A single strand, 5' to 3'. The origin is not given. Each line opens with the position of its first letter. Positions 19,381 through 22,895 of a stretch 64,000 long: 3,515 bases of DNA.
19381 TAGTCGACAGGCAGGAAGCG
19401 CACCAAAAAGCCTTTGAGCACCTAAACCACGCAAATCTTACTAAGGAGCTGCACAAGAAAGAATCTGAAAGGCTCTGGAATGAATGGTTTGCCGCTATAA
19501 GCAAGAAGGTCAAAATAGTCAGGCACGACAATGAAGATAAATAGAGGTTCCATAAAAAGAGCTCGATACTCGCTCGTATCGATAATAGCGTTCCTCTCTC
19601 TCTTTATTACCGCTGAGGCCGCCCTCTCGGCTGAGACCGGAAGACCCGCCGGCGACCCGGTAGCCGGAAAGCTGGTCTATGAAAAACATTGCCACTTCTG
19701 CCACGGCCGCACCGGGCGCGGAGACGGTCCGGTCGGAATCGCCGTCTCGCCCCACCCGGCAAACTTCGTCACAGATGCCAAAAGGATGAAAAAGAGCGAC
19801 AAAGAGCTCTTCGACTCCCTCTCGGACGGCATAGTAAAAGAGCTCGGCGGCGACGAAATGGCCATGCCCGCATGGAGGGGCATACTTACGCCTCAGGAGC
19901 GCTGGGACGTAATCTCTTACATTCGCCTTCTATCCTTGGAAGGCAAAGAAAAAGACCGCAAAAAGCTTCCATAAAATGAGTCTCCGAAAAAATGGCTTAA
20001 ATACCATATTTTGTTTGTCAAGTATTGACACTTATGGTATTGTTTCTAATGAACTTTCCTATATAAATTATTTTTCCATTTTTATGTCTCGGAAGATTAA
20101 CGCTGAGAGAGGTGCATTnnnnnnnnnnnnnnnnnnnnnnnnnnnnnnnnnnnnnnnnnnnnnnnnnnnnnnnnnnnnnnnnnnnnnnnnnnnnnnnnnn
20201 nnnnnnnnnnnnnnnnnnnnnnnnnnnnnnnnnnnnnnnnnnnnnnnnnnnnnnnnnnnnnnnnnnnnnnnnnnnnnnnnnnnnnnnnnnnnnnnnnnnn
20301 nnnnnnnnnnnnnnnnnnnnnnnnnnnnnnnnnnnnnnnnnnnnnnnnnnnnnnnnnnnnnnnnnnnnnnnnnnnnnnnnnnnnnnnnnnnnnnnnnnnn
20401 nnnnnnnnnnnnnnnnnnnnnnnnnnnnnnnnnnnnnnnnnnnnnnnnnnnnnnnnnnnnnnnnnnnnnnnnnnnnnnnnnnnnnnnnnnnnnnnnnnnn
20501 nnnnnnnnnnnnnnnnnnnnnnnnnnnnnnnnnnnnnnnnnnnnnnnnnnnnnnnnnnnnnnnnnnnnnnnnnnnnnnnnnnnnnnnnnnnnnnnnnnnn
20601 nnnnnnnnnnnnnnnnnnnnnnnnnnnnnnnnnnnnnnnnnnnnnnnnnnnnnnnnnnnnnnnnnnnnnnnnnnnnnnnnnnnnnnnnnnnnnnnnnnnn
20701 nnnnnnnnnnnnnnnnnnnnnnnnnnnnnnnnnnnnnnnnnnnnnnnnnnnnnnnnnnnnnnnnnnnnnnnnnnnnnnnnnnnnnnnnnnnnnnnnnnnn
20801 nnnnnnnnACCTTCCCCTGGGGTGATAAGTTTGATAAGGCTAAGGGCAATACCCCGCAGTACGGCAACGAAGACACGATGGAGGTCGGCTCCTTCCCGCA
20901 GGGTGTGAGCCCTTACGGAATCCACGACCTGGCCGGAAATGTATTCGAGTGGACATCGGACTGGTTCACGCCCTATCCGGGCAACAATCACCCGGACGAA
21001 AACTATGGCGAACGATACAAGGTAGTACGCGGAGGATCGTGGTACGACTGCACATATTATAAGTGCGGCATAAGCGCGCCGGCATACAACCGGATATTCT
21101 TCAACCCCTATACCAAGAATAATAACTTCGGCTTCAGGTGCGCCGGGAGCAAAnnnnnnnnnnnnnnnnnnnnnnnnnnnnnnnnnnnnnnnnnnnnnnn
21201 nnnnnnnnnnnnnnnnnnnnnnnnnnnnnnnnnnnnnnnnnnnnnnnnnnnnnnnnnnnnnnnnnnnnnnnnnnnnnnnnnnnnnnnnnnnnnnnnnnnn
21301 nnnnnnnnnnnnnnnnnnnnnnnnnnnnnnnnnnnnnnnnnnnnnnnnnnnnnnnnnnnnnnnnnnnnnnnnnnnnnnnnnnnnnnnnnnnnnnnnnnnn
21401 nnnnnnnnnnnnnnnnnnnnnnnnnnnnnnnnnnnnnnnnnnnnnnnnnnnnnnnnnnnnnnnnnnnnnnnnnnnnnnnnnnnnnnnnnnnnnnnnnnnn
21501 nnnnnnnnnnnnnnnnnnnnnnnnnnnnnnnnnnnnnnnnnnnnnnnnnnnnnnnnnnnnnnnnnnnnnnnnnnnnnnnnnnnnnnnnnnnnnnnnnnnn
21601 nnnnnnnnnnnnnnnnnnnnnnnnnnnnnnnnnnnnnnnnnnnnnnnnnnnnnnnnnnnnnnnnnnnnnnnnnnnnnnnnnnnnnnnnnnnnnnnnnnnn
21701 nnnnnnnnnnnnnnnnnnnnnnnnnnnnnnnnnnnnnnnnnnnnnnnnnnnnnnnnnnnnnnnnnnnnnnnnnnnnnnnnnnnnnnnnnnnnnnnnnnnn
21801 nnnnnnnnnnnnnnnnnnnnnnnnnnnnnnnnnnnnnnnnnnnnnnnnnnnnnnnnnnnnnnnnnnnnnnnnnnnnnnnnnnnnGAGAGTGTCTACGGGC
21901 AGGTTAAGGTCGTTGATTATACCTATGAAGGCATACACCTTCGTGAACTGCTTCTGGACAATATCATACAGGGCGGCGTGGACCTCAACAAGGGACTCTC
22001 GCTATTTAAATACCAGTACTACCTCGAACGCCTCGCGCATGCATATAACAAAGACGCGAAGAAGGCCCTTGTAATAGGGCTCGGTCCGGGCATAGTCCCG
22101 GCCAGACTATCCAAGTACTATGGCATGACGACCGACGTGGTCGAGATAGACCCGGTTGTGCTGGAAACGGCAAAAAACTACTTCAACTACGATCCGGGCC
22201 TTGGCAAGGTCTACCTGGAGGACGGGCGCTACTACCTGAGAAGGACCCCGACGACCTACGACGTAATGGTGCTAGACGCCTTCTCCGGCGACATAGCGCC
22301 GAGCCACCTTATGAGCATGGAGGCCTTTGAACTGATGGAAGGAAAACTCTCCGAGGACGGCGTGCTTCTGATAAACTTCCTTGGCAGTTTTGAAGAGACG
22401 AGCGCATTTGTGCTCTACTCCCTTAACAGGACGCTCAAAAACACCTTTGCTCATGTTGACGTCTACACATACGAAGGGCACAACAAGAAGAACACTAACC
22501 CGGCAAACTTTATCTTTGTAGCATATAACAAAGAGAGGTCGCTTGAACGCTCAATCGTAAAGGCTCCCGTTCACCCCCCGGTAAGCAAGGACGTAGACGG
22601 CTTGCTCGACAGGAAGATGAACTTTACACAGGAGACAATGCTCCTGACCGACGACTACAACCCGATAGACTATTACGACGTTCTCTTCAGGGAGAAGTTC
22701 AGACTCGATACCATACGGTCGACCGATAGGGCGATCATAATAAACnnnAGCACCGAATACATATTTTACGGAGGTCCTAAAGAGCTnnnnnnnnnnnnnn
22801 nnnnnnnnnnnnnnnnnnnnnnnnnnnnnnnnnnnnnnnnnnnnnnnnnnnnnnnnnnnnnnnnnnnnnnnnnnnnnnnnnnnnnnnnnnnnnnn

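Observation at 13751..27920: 14-kb envelope cluster mixing cytochromes, NHL, TMTC/TPR, FGE-domain and spermidine-synthase-like proteins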

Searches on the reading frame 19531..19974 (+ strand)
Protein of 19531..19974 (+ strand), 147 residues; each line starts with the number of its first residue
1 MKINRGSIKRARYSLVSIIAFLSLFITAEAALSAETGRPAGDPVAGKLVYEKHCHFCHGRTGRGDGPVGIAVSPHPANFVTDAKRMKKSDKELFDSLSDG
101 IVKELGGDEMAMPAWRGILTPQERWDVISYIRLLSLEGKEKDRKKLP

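Call 3: search_protein_families(library=pfam, proteins=[window:19531-19974:+], max_evalue=0.01)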
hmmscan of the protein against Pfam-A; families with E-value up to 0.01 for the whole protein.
window:19531-19974:+ (147 aa): 2 families
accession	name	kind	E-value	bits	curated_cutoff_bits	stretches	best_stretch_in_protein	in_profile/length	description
PF13442.11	Cytochrome_CBB3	-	3.5e-11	43.7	27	1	44-131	4-68/68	Cytochrome C oxidase, cbb3-type, subunit III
PF00034.26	Cytochrom_C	-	2.3e-10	42.1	21.3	1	45-133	3-88/90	Cytochrome c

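Call 4: search_protein_families(library=ncbifam, proteins=[window:19531-19974:+], max_evalue=0.01)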
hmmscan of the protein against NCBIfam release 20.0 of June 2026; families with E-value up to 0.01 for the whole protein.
window:19531-19974:+ (147 aa): 5 families
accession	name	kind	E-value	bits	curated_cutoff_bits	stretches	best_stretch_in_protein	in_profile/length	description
NF045930.1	Cytc6PetJCyano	equivalog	3.4e-06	27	135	0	77-131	47-102/110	cytochrome c6 PetJ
TIGR00782.1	ccoP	equivalog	1.4e-05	24.6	179.95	1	45-143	109-200/285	cytochrome-c oxidase, cbb3-type subunit III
NF033864.1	cytochrome579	equivalog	1.7e-05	24.6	280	1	52-135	60-140/179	cytochrome 579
NF011054.0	PRK14486.1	equivalog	3.5e-05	23.5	447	1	45-132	217-288/294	putative bifunctional cbb3-type cytochrome c oxidase subunit II/cytochrome c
NF050122.1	bc1_QcrC_actin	exception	4.3e-05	23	200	1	30-90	29-90/253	cytochrome bc1 complex diheme cytochrome c subunit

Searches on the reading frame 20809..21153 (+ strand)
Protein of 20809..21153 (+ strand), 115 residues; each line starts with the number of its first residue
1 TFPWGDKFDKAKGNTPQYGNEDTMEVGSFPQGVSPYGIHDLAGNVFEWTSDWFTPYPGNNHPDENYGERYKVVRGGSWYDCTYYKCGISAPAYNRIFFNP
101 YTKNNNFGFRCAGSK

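Call 59: search_solved_structures(query=window:20809-21153:+, max_evalue=0.01, show_alignments=5)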
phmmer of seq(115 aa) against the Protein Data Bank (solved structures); distinct sequences matched with E-value up to 0.01: 25.
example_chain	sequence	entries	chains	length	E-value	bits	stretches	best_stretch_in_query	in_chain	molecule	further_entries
7spq_A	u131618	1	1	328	3e-15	59.9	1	2-79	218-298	Serine/threonine kinase ToxD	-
1y4j_A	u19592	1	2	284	2.4e-08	37.6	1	4-113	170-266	Sulfatase modifying factor 2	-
8ux5_A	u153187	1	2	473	7.5e-08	36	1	2-59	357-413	Selenoxide synthase OvsA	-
8u41_A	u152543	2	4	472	8.1e-08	35.9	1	2-59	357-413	Selenoxide synthase OvsA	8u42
6muj_A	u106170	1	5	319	3e-07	34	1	14-113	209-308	Formylglycine-generating enzyme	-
2q17_A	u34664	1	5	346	3.5e-07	33.8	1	14-113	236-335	formylglycine generating enzyme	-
2aii_X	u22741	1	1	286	8.7e-07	32.5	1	13-114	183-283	Sulfatase modifying factor 1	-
2afy_X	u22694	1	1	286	9.3e-07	32.5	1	13-114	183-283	Sulfatase modifying factor 1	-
2aft_X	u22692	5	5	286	9.3e-07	32.5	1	13-114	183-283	Sulfatase modifying factor 1 | Sulfatase-modifying factor 1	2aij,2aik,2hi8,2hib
7ml6_A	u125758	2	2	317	1e-06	32.3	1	22-112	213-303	CalU17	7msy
1y1e_X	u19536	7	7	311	1.1e-06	32.2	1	13-114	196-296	C-alpha-formyglycine-generating enzyme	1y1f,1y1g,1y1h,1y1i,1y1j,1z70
31dc_A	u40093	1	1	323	1.2e-06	32.1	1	13-114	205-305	Formylglycine-generating enzyme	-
5ssx_A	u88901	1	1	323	1.3e-06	32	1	13-114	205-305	Formylglycine-generating enzyme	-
5ssy_A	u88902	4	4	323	1.3e-06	32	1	13-114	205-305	Formylglycine-generating enzyme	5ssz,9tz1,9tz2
8aru_A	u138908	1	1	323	1.3e-06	32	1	13-114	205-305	Formylglycine-generating enzyme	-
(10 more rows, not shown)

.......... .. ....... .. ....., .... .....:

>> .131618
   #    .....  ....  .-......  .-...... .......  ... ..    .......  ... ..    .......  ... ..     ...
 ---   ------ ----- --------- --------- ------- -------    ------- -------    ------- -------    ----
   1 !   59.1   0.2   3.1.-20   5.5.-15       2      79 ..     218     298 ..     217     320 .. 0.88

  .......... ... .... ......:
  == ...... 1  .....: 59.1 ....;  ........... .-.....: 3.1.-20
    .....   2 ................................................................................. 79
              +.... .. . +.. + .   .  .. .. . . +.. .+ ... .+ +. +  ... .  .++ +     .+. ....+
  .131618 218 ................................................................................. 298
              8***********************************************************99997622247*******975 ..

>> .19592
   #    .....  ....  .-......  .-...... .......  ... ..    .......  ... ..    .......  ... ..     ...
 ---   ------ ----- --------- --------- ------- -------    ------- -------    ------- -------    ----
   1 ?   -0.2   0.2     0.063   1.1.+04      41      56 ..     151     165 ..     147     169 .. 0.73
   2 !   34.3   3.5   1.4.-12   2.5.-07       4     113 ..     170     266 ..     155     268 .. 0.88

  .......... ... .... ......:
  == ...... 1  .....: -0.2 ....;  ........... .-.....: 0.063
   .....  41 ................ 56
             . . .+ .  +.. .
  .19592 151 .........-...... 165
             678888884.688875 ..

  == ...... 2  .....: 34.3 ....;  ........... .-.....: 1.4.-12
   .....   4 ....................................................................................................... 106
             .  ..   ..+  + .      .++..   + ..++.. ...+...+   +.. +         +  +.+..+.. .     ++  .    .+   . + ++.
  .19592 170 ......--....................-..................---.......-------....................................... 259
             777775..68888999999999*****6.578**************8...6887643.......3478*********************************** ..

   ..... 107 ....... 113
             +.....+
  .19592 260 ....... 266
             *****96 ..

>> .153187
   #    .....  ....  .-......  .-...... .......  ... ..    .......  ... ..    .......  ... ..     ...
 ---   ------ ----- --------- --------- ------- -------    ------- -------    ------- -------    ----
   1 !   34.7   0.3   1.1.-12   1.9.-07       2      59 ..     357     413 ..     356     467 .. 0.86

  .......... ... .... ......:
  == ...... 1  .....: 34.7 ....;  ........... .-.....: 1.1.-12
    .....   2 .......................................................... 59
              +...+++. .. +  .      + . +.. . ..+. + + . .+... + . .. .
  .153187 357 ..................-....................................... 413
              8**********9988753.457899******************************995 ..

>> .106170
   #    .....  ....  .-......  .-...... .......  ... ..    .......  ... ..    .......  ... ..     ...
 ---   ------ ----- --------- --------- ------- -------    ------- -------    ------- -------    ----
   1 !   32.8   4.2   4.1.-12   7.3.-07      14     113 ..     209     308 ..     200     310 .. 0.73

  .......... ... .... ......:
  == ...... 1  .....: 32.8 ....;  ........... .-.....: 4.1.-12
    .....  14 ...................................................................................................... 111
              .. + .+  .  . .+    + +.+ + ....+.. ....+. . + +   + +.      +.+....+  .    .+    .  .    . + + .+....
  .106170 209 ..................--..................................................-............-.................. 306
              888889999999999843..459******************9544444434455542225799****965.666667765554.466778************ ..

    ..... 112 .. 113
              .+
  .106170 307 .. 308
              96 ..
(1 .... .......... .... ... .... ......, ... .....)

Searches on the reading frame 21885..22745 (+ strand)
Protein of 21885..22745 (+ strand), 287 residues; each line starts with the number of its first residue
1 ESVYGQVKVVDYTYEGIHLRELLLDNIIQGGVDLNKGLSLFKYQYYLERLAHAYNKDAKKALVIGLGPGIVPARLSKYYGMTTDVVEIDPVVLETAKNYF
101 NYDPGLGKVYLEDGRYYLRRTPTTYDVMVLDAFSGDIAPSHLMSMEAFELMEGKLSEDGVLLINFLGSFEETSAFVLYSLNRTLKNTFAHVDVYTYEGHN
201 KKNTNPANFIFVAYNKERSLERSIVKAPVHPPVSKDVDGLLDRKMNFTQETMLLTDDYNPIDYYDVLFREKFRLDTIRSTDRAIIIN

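Call 69: search_solved_structures(query=window:21885-22745:+, max_evalue=0.01, show_alignments=2)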
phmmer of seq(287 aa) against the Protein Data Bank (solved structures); distinct sequences matched with E-value up to 0.01: 20.
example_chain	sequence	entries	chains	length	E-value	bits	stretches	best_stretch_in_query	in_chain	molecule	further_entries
4uoe_A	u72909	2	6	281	3.7e-10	43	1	23-159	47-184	SPERMIDINE SYNTHASE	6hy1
2pwp_A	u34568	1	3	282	3.7e-10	43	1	23-159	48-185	Spermidine synthase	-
2hte_A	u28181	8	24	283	3.7e-10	43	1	23-159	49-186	Spermidine synthase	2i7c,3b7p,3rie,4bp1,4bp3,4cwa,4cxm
2pss_A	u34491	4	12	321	5.3e-10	42.5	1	23-159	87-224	Spermidine synthase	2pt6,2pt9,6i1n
8iyi_A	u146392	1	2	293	4.5e-09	39.4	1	22-164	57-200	KLLA0B09372p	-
2b2c_A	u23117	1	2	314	3.6e-07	33.2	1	22-162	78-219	spermidine synthase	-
1inl_A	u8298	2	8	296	1.1e-06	31.6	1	40-175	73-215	Spermidine synthase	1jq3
3anx_A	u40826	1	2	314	2.6e-06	30.4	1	47-194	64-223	spermidine synthase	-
1uir_A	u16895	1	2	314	2.6e-06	30.4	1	47-194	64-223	Polyamine Aminopropyltransferase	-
2o05_A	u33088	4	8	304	9.1e-06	28.6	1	38-162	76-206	Spermidine synthase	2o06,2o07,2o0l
3rw9_A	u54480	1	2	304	9.1e-06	28.6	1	38-162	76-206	Spermidine synthase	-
9q41_A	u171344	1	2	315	9.9e-06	28.5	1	38-162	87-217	Spermidine synthase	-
6o64_A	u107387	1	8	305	1.9e-05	27.5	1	42-161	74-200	Spermidine synthase 2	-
3gjy_A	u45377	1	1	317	3.7e-05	26.6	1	41-164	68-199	Spermidine synthase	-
5wcj_A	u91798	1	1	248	0.0002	24.2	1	61-137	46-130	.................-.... protein 13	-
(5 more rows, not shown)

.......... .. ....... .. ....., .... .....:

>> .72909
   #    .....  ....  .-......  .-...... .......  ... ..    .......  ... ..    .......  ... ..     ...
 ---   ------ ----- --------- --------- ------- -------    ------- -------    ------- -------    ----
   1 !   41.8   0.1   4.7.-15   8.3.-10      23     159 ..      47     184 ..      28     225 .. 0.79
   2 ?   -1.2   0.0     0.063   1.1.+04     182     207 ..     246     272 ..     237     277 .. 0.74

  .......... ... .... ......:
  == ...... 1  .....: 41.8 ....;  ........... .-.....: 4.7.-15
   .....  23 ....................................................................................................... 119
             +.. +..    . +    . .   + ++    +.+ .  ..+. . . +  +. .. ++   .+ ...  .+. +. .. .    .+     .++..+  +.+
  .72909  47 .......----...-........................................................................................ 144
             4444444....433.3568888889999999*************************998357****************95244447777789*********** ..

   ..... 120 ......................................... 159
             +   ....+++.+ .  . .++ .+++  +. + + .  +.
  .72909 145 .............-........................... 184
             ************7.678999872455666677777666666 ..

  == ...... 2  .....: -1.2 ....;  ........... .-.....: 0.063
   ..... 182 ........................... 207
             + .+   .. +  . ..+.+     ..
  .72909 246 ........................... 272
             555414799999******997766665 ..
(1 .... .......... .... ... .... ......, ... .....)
